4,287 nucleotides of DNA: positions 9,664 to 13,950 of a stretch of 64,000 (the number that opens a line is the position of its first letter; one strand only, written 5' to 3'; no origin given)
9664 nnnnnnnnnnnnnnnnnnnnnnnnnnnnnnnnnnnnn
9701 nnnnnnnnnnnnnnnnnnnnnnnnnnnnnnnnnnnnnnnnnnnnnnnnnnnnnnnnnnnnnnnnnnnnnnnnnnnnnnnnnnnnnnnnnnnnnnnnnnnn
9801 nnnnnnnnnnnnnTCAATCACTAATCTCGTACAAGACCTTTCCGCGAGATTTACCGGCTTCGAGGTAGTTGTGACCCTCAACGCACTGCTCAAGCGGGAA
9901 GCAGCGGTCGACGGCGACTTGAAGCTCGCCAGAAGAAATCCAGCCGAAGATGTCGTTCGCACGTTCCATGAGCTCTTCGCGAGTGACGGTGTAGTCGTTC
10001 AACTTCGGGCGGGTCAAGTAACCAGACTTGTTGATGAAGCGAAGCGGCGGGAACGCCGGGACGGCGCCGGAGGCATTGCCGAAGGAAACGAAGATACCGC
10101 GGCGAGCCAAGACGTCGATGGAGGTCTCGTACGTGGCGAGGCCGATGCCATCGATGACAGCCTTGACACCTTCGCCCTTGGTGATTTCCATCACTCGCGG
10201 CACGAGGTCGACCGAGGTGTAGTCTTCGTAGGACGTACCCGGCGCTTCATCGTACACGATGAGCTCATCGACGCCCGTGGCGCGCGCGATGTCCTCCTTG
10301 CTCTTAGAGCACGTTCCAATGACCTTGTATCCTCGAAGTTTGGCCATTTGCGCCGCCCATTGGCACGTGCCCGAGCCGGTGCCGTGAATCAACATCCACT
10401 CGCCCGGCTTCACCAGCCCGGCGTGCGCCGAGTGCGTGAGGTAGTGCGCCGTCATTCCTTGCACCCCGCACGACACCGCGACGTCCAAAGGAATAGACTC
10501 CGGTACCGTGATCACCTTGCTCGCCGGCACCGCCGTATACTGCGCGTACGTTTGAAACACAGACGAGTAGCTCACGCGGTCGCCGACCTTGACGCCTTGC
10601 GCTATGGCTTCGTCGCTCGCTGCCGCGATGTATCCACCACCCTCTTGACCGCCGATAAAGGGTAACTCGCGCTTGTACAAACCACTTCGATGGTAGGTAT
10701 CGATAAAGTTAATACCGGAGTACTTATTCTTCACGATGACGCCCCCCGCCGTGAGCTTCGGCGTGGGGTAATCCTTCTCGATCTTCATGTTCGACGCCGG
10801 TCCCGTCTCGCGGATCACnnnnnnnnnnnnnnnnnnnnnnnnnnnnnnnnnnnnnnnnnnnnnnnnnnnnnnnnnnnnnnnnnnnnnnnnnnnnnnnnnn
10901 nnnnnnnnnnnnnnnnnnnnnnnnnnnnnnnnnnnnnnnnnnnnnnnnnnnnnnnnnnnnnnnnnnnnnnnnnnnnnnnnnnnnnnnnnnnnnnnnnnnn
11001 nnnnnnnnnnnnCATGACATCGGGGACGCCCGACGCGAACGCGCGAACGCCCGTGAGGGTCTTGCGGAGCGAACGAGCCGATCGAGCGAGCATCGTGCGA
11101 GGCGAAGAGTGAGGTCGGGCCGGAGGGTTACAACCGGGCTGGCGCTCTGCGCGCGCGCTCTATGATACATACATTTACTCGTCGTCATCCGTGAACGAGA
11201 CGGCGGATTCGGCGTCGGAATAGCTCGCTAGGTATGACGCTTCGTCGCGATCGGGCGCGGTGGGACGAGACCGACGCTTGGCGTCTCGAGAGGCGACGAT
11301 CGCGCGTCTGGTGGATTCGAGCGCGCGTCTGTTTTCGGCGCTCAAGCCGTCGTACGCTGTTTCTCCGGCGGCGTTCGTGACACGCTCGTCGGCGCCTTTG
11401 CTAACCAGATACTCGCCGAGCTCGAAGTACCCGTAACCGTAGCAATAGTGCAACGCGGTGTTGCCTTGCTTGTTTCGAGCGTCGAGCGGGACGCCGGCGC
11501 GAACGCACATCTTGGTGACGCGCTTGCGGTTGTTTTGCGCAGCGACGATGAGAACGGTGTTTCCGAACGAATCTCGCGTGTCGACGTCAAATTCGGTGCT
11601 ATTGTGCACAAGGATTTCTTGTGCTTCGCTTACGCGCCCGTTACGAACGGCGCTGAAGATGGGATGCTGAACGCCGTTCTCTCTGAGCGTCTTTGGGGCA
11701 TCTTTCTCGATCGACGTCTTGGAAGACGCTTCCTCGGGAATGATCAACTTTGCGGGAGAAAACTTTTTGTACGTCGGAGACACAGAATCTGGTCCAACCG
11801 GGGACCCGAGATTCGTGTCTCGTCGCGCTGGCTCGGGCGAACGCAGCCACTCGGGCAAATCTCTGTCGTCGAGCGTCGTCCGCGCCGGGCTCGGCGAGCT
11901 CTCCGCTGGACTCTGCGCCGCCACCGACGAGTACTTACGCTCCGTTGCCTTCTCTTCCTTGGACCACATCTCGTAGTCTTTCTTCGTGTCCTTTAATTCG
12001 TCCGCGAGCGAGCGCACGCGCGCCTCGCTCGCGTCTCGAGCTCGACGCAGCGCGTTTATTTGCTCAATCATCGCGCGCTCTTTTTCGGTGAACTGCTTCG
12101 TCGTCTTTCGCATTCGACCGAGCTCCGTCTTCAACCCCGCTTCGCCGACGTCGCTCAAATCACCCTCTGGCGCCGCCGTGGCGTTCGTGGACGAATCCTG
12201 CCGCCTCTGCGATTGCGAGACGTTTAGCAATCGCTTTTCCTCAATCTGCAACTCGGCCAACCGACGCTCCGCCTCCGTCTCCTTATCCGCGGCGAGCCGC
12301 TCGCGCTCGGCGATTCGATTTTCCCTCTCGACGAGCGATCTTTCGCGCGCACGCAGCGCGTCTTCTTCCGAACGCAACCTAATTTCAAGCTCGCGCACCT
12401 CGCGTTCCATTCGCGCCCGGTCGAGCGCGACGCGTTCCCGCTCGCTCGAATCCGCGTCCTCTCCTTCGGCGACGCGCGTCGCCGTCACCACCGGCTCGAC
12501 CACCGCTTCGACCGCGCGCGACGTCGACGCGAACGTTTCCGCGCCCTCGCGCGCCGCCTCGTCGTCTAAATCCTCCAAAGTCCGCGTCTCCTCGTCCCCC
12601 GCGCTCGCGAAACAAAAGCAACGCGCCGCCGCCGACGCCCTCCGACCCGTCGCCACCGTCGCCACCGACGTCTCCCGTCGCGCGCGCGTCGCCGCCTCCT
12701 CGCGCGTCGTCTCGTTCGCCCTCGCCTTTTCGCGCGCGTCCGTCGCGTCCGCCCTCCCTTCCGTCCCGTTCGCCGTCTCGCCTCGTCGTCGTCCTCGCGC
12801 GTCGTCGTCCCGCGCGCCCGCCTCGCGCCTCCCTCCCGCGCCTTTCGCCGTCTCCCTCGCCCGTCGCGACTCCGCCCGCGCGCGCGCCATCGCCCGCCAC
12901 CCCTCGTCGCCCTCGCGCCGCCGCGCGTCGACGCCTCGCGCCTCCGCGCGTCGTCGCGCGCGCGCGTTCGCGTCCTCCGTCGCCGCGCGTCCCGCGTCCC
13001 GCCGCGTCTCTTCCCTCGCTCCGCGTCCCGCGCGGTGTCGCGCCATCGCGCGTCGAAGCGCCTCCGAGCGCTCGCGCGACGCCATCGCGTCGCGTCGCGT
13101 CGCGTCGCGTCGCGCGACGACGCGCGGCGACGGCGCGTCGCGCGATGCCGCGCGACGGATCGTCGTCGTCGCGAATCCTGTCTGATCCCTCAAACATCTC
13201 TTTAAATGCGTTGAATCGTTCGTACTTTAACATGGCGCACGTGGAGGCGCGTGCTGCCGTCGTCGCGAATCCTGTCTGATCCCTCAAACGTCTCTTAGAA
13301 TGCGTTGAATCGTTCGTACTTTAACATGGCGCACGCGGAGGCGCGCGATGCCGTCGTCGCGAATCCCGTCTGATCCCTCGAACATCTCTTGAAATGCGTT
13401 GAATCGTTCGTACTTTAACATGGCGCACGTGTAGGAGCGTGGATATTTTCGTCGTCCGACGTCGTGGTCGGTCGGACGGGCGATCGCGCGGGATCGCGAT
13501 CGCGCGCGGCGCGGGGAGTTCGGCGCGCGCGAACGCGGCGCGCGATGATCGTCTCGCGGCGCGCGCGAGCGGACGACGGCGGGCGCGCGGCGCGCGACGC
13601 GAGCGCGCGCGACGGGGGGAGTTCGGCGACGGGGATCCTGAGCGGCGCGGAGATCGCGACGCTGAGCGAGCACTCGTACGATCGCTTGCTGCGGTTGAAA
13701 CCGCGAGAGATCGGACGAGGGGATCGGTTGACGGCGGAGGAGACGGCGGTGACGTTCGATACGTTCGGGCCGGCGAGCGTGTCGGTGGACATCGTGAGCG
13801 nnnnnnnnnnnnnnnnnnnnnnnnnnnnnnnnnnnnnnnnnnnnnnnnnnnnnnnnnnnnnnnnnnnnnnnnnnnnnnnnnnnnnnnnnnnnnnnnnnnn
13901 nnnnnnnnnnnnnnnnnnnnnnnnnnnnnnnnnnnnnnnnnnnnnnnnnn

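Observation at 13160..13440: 94-bp x3 minisatellite filling a bidirectional promoter between an ankyrin/coiled-coil gene and a GATA factor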

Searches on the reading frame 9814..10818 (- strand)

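Call 9: search_protein_families(library=pfam, proteins=[window:9814-10818:-], max_evalue=0.01)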
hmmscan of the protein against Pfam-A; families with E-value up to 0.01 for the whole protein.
window:9814-10818:- (334 aa): 3 families
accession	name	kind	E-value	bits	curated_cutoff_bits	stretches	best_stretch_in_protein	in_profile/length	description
PF13602.12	ADH_zinc_N_2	-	2.7e-17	64.4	27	1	199-328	8-132/134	Zinc-binding dehydrogenase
PF00107.32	ADH_zinc_N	-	1.4e-15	57.8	31.8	1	153-267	4-108/129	Zinc-binding dehydrogenase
PF08240.17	ADH_N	-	2.1e-10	41.2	23.5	1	24-107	2-104/104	Alcohol dehydrogenase GroES-like domain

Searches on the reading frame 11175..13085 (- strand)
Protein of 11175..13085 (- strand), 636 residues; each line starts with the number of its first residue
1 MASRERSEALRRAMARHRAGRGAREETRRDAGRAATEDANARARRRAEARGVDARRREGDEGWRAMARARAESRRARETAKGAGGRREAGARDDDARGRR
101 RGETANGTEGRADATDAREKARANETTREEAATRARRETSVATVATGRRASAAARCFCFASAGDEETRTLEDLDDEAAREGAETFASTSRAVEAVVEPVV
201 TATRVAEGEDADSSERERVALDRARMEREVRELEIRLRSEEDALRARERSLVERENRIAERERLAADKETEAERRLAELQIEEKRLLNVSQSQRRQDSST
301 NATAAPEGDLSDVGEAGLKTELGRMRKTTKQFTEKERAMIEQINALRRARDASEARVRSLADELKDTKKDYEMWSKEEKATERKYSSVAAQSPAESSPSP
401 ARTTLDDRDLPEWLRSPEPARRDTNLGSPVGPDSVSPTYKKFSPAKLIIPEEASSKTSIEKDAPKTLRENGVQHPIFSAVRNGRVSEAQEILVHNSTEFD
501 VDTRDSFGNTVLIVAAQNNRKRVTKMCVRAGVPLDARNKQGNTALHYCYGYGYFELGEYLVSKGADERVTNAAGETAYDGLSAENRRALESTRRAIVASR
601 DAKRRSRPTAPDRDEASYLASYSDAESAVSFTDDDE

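Call 9: search_protein_families(library=pfam, proteins=[window:11175-13085:-], max_evalue=0.01)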
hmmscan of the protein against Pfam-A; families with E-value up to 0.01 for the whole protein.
window:11175-13085:- (636 aa): 5 families
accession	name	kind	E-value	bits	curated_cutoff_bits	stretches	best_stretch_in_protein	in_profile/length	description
PF12796.13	Ank_2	-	1.4e-11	45.2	27.3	1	478-569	3-88/90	Ankyrin repeats (3 copies)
PF13857.12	Ank_5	-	9.6e-11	42.2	27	1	492-548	1-56/56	Ankyrin repeats (many copies)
PF13637.12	Ank_4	-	1.2e-10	41.8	22.7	2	515-555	4-44/50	Ankyrin repeats (many copies)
PF00023.36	Ank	-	1.3e-08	35.1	21.1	1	540-569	1-30/33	Ankyrin repeat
PF13606.12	Ank_3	-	1.2e-06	28.8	22.3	0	541-566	2-27/30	Ankyrin repeat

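Call 11: find_homologous_proteins(query=window:11175-13085:-, max_evalue=0.00001)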
Query window:11175-13085:- (636 aa): 17 proteins with E <= 0.00001 among 8000 candidates.
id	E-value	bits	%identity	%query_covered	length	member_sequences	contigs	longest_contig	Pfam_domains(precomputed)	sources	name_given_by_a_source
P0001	0.0e+0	1279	99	100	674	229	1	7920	PF13606.13,PF13857.13,PF12796.14,PF00023.37,PF13637.13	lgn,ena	-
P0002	0.0e+0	1115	98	76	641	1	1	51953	PF13606.13,PF13857.13,PF12796.14,PF00023.37,PF13637.13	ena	-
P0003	2.6e-289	979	96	76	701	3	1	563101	PF13606.13,PF13857.13,PF12796.14,PF00023.37,PF13637.13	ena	-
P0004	1.9e-254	864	100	65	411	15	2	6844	PF13606.13,PF13857.13,PF12796.14,PF00023.37,PF13637.13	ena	-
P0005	8.1e-170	585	61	79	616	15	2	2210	PF13857.13,PF12796.14,PF00023.37,PF13637.13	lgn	-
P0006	4.4e-168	579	57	92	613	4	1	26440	PF13857.13,PF12796.14,PF00023.37,PF13637.13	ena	-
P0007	1.8e-166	574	62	76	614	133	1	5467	PF13857.13,PF12796.14,PF00023.37,PF13637.13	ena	-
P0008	6.1e-166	572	61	79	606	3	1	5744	PF13857.13,PF12796.14,PF00023.37,PF13637.13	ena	-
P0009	1.4e-161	558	62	74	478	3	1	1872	PF13857.13,PF12796.14,PF00023.37,PF13637.13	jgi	jgi:hypothetical protein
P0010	1.3e-158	548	61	76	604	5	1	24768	PF13857.13,PF12796.14,PF00023.37,PF13637.13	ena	-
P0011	2.3e-155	537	63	60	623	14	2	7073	PF13606.13,PF13857.13,PF12796.14,PF00023.37,PF13637.13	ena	-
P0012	1.4e-147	511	59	75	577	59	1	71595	PF13606.13,PF13857.13,PF12796.14,PF00023.37,PF13637.13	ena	-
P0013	3.2e-147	510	52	91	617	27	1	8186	PF13606.13,PF13857.13,PF12796.14,PF00023.37,PF13637.13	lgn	-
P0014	1.1e-142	495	58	75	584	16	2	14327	PF13606.13,PF13857.13,PF12796.14,PF00023.37,PF13637.13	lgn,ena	-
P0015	6.0e-142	493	57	75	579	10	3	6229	PF13606.13,PF13857.13,PF12796.14,PF00023.37,PF13637.13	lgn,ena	-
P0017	6.1e-130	453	60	59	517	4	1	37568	PF13606.13,PF13857.13,PF12796.14,PF00023.37,PF13637.13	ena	-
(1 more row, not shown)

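Call 12: find_encoding_contigs(protein=P0001, flank=6000, max_places=6)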
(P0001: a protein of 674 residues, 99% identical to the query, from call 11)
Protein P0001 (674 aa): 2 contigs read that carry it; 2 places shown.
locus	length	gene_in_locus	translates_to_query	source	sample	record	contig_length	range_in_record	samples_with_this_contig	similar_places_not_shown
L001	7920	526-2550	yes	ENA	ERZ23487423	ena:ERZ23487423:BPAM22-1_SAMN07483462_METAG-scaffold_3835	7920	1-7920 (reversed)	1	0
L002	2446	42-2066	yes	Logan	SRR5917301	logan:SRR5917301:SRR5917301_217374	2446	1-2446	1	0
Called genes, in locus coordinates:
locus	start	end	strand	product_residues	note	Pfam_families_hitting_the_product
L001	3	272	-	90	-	?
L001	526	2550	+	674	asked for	PF13637:Ank_4 (faint), PF00023:Ank (faint), PF12796:Ank_2, PF13606:Ank_3 (faint), PF13857:Ank_5 (weak)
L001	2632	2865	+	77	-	-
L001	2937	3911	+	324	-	PF08240:ADH_N, PF00107:ADH_zinc_N, PF13602:ADH_zinc_N_2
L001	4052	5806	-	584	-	PF00479:G6PD_N, PF02781:G6PD_C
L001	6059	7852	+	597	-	PF13431:TPR_17 (faint), PF00515:TPR_1 (faint), PF07719:TPR_2 (faint), PF13414:TPR_11 (faint), PF00226:DnaJ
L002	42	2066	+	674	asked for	PF13637:Ank_4 (faint), PF00023:Ank (faint), PF12796:Ank_2, PF13606:Ank_3 (faint), PF13857:Ank_5 (weak)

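Call 13: find_encoding_contigs(protein=P0002, flank=6000, max_places=4)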
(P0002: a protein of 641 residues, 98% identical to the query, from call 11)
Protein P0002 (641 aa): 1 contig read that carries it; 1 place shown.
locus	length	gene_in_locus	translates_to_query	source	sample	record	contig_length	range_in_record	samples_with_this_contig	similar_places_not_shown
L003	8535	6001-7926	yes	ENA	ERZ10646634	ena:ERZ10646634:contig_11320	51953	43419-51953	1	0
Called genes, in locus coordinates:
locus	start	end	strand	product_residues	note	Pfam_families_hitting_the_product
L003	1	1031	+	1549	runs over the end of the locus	-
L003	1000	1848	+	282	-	PF23188:THU_Piezo1 (weak)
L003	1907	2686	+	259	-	PF24874:Piezo_THU9_anchor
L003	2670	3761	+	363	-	PF12166:Piezo_cap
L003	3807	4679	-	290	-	PF09733:VEFS-Box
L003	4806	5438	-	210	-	-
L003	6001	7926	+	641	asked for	PF00023:Ank (faint), PF12796:Ank_2, PF13606:Ank_3 (faint), PF13637:Ank_4 (faint), PF13857:Ank_5 (weak)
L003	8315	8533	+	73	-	?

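Call 14: find_encoding_contigs(protein=P0003, flank=6000, max_places=4)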
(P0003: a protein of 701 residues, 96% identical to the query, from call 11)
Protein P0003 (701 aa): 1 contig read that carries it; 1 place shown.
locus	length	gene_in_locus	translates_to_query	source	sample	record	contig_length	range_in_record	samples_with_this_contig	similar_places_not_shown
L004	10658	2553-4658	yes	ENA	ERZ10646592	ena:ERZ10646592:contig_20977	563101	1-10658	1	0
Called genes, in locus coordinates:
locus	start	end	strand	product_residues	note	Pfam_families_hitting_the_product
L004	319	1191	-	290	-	PF09733:VEFS-Box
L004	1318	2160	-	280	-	-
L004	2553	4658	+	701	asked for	PF13637:Ank_4 (faint), PF00023:Ank (faint), PF12796:Ank_2, PF13606:Ank_3 (faint), PF13857:Ank_5 (weak)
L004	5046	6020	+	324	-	PF08240:ADH_N, PF00107:ADH_zinc_N, PF13602:ADH_zinc_N_2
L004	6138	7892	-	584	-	PF00479:G6PD_N, PF02781:G6PD_C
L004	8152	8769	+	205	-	PF00515:TPR_1 (faint), PF07719:TPR_2 (faint)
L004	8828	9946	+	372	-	PF00226:DnaJ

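Call 24: find_encoding_contigs(protein=P0012, flank=5000, max_places=3)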
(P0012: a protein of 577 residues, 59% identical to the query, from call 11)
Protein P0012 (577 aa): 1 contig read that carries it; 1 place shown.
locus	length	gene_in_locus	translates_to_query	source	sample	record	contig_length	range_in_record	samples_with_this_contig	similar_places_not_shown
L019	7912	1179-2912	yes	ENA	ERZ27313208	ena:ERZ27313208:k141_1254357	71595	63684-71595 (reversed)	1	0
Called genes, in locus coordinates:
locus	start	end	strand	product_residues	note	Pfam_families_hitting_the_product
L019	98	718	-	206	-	-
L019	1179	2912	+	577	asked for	PF00023:Ank (faint), PF12796:Ank_2, PF13606:Ank_3 (faint), PF13637:Ank_4 (faint), PF13857:Ank_5 (weak)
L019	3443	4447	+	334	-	PF08240:ADH_N, PF00107:ADH_zinc_N, PF13602:ADH_zinc_N_2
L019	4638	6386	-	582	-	PF00479:G6PD_N, PF02781:G6PD_C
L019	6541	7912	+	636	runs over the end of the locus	PF00515:TPR_1 (faint), PF07719:TPR_2 (faint), PF14559:TPR_19 (faint), PF00226:DnaJ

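Call 25: find_encoding_contigs(protein=P0017, flank=5000, max_places=3)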
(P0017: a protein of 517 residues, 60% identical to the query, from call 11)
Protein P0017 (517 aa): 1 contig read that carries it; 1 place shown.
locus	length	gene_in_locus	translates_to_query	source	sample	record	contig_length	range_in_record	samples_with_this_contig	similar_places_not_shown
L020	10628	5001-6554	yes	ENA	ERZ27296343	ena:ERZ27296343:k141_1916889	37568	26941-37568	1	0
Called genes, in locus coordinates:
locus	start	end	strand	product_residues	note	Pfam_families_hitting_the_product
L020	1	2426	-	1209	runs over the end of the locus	PF00627:UBA (weak), PF09733:VEFS-Box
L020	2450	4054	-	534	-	PF09733:VEFS-Box, PF00320:GATA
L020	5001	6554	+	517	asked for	PF00023:Ank (faint), PF12796:Ank_2, PF13606:Ank_3 (faint), PF13857:Ank_5 (weak), PF13637:Ank_4 (weak)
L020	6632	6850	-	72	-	-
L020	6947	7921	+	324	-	PF08240:ADH_N, PF00107:ADH_zinc_N, PF13602:ADH_zinc_N_2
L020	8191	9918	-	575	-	PF00479:G6PD_N, PF02781:G6PD_C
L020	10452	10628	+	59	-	?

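Call 26: find_encoding_contigs(protein=P0006, flank=5000, max_places=3)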
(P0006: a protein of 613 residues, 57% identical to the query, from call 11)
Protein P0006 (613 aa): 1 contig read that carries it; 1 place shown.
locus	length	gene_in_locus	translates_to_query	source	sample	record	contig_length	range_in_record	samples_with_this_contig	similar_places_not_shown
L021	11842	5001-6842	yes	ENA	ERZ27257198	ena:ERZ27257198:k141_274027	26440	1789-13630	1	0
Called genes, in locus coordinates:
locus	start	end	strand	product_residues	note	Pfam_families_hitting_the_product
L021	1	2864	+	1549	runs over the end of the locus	?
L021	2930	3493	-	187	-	PF09733:VEFS-Box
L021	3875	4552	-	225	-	-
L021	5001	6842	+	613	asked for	PF13637:Ank_4 (faint), PF00023:Ank (faint), PF12796:Ank_2, PF13857:Ank_5 (faint)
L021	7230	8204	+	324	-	PF08240:ADH_N, PF00107:ADH_zinc_N, PF13602:ADH_zinc_N_2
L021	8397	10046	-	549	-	PF00479:G6PD_N, PF02781:G6PD_C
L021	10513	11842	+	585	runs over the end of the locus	PF07719:TPR_2 (faint), PF00226:DnaJ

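Call 27: find_encoding_contigs(protein=P0010, flank=5000, max_places=3)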
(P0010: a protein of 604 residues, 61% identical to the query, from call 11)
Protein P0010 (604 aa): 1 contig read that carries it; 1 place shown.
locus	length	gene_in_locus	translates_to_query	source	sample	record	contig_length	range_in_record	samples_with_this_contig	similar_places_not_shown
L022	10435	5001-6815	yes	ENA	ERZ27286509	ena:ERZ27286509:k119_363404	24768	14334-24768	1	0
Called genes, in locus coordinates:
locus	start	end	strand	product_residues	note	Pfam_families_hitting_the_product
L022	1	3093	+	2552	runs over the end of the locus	PF00041:fn3 (weak), PF23188:THU_Piezo1 (weak), PF24874:Piezo_THU9_anchor, PF12166:Piezo_cap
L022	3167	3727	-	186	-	PF09733:VEFS-Box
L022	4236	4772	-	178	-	-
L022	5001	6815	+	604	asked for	PF00023:Ank (faint), PF12796:Ank_2, PF13637:Ank_4 (faint), PF13857:Ank_5 (faint)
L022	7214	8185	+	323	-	PF08240:ADH_N, PF00107:ADH_zinc_N, PF13602:ADH_zinc_N_2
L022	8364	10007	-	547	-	PF00479:G6PD_N, PF02781:G6PD_C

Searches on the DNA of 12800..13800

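Call 6: search_rna_families(source=window, start=12800, end=13800, threshold=evalue, max_evalue=10, show_alignments=3)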
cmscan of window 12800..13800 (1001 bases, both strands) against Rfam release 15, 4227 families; matches with E-value up to 10: 28.
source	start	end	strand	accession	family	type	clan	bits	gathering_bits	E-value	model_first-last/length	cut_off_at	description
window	13077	13132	-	RF03242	mir-1397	Gene; miRNA;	-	23.5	70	0.036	1-84/84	no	mir-1397 microRNA precursor family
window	13096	13159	-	RF03929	mir-6579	Gene; miRNA;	-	23.2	47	0.15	1-68/68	no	mir-6579 microRNA precursor family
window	13082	13137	-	RF01531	TB10Cs3H1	Gene; snRNA; snoRNA; HACA-box;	-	20.4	40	0.37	1-62/62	no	Trypanosomatid snoRNA TB10Cs3H1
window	13481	13548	-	RF03819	mir-Ro6-3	Gene; miRNA;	-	20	79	2.8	1-72/72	no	mir-Ro6-3 microRNA precursor family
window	13123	13173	+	RF03878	mir-B6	Gene; miRNA;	-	20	89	8.5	1-83/83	no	mir-B6 microRNA precursor family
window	13074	13115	-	RF03816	MIR6297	Gene; miRNA;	-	19.6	114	1.1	1-107/107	no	MIR6297 microRNA precursor family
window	13072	13119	+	RF03407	MIR531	Gene; miRNA;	-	19.5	70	1.2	1-69/69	no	MIR531 microRNA precursor family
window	13120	13176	+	RF03816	MIR6297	Gene; miRNA;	-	19.4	114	1.2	1-107/107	no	MIR6297 microRNA precursor family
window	13103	13162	-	RF03934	mir-m107-1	Gene; miRNA;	-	19.3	83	1.2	1-65/65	no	mir-m107-1 microRNA precursor family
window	13078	13241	-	RF01757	sbcD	Gene; sRNA;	-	18.9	40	0.36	1-155/155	no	sbcD RNA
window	13072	13127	-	RF00877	mir-592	Gene; miRNA;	-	18.6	67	0.72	1-88/88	no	mir-592 microRNA precursor family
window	13103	13162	+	RF03934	mir-m107-1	Gene; miRNA;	-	18.5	83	2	1-65/65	no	mir-m107-1 microRNA precursor family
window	13070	13147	+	RF00877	mir-592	Gene; miRNA;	-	18.4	67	0.78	1-88/88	no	mir-592 microRNA precursor family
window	13074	13115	+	RF03816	MIR6297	Gene; miRNA;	-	17.8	114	3.2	1-107/107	no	MIR6297 microRNA precursor family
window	13043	13147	-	RF03175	MIR3454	Gene; miRNA;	-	17.2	142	1.9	1-147/147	no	MIR3454 microRNA precursor family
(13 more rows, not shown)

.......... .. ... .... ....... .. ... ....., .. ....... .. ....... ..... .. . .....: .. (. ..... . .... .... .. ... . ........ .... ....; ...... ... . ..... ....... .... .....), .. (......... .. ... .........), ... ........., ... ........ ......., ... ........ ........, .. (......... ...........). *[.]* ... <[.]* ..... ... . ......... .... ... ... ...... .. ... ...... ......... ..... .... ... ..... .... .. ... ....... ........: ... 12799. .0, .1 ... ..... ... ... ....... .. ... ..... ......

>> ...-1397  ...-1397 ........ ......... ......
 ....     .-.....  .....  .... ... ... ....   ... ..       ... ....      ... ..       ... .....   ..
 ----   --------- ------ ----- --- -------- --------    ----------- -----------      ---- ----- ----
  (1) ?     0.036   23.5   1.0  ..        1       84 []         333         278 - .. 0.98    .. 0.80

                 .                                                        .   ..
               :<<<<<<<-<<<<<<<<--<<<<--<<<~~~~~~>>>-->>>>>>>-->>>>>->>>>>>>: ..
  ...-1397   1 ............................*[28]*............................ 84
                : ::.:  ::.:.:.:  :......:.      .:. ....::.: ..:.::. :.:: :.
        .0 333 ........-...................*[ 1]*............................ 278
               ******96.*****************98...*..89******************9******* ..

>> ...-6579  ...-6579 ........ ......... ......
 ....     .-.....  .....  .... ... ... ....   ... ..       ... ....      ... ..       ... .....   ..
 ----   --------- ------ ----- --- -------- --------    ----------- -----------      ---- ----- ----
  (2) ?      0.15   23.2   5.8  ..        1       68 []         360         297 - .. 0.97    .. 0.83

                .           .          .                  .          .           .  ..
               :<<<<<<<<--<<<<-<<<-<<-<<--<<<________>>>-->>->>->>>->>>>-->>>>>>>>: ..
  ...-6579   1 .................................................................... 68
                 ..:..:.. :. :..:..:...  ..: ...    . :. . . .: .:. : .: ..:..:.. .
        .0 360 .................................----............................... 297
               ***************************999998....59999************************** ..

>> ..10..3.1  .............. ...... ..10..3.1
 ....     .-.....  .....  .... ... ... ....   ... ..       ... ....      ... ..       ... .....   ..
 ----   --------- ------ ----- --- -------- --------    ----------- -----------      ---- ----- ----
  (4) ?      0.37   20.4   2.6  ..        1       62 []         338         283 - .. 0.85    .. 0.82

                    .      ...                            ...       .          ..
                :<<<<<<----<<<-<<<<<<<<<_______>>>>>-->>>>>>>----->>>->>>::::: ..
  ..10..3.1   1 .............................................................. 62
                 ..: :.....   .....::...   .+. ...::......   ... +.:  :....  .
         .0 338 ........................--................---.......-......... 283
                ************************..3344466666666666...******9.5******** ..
